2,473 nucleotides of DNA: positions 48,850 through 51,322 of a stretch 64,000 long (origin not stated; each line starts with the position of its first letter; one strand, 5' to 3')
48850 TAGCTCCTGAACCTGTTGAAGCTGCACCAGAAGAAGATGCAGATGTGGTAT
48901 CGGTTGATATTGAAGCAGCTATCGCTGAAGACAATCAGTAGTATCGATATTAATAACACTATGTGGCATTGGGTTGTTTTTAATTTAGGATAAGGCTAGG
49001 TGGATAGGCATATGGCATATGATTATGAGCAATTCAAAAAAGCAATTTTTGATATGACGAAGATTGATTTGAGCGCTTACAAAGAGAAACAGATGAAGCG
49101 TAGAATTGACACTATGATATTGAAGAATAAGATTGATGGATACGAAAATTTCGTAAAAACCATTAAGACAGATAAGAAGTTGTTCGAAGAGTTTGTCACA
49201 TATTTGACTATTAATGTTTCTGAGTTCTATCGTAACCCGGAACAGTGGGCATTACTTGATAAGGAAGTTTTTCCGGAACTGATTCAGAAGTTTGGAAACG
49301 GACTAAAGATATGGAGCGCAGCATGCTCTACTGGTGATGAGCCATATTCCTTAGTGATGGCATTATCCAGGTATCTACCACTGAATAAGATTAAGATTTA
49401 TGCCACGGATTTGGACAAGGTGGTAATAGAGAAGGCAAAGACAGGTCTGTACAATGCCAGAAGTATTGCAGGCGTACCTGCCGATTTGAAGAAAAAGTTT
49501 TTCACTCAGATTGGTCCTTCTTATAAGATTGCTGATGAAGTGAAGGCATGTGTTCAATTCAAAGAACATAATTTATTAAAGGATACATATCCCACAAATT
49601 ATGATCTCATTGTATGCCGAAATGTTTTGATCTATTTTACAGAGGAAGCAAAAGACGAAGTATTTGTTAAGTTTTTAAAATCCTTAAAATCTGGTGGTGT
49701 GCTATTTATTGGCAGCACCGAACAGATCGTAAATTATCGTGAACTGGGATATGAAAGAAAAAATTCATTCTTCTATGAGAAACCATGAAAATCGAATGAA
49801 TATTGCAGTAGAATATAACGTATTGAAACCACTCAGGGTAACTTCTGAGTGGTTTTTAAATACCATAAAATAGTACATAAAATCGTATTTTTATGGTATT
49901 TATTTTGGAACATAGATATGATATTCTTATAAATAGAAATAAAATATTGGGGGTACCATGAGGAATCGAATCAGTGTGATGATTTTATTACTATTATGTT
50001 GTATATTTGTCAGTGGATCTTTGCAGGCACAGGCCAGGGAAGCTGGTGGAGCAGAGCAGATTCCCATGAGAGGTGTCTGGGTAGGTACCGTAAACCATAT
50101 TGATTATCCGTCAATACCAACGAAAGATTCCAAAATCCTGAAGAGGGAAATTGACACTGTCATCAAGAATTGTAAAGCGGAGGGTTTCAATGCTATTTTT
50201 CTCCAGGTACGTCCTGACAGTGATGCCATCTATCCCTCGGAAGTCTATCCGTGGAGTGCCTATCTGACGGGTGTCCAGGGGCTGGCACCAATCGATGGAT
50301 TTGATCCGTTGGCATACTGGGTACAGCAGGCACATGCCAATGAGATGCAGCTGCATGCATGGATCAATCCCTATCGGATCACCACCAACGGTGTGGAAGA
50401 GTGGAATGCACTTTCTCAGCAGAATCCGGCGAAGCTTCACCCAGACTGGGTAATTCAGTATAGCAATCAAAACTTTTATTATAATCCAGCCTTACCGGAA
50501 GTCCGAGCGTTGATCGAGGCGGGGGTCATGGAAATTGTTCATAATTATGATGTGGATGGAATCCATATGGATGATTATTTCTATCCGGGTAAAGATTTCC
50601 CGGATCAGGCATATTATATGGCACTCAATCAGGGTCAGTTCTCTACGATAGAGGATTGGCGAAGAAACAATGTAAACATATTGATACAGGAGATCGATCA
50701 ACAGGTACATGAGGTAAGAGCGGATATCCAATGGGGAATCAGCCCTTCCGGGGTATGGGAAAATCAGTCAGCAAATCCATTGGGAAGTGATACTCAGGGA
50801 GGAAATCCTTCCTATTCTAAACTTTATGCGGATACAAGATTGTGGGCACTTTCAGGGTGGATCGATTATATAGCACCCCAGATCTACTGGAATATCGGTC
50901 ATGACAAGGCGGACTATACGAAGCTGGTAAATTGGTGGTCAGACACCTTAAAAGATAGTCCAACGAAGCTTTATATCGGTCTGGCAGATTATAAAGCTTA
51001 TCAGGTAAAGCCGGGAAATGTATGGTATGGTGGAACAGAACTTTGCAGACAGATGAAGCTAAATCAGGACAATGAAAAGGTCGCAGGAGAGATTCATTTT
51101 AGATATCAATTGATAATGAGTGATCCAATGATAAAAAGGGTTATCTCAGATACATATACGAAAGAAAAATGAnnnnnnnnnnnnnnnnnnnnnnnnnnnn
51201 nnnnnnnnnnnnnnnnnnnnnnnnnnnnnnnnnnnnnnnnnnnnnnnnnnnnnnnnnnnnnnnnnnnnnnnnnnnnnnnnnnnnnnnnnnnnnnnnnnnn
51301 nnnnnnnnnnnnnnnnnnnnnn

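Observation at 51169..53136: Soluble chemoreceptor built from an [FeFe]-hydrogenase-like domain: a candidate H2/redox taxis sensor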

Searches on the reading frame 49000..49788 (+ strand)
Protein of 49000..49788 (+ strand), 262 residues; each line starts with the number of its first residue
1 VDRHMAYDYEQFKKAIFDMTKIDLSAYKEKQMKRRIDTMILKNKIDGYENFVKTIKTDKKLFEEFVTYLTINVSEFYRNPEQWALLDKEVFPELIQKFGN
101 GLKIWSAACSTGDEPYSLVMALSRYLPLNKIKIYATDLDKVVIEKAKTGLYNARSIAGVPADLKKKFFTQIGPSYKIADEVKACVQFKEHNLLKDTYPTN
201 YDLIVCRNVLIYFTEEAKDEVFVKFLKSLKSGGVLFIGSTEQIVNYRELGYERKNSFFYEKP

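Call 3: search_protein_families(library=pfam, proteins=[window:49000-49788:+], max_evalue=0.01)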
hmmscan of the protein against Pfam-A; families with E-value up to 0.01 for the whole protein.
window:49000-49788:+ (262 aa): 6 families
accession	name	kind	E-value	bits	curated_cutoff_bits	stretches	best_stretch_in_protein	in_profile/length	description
PF01739.24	CheR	-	2.2e-56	190.9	27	1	72-246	1-182/195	CheR methyltransferase, SAM binding domain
PF03705.20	CheR_N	-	3.4e-12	46.3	27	1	8-59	2-53/53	CheR methyltransferase, all-alpha domain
PF08242.18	Methyltransf_12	-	9.4e-06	26.7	30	1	182-235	48-98/98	Methyltransferase domain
PF13847.12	Methyltransf_31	-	2e-05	24.7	27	0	185-241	60-113/145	Methyltransferase domain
PF13649.12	Methyltransf_25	-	0.00012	23.2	27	0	183-233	46-97/97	Methyltransferase domain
PF08241.18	Methyltransf_11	-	0.0027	18.7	21.2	0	185-237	44-95/95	Methyltransferase domain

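Call 4: search_protein_families(library=ncbifam, proteins=[window:49000-49788:+], max_evalue=0.01)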
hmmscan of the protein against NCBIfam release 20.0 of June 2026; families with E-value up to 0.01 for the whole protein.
window:49000-49788:+ (262 aa): 3 families
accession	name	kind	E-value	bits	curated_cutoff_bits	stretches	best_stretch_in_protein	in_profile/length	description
NF007902.0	PRK10611.1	equivalog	2.4e-37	128.7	435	1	10-245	28-268/287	protein-glutamate O-methyltransferase CheR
TIGR02021.1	BchM-ChlM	equivalog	0.0011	18.5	158.9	1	162-230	83-147/218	magnesium protoporphyrin IX methyltransferase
TIGR04345.1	ovoA_Cterm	equivalog_domain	0.0056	16.2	170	0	179-244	112-176/242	putative 4-mercaptohistidine N1-methyltransferase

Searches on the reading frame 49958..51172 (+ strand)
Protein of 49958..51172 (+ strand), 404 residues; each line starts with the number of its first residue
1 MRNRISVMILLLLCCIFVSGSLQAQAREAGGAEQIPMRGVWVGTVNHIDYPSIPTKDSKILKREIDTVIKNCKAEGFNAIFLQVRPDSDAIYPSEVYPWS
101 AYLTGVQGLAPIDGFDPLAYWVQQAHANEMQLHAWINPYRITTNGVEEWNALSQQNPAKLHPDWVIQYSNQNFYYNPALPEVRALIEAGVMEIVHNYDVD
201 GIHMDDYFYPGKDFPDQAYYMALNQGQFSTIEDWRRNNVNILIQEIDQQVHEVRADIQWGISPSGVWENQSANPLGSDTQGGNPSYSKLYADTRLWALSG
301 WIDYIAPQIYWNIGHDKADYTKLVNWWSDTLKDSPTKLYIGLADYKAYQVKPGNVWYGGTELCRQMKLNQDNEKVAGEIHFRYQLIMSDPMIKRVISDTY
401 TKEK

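Call 3: search_protein_families(library=pfam, proteins=[window:49958-51172:+], max_evalue=0.01)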
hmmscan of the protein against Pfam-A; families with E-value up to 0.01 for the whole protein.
window:49958-51172:+ (404 aa): 1 family
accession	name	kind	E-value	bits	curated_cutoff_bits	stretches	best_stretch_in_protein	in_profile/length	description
PF02638.21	GHL10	-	4.6e-74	249.8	27.9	1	36-347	1-299/311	Glycosyl hydrolase-like 10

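Call 4: search_protein_families(library=ncbifam, proteins=[window:49958-51172:+], max_evalue=0.01)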
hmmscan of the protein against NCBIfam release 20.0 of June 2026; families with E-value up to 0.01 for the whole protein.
window:49958-51172:+ (404 aa): 0 families
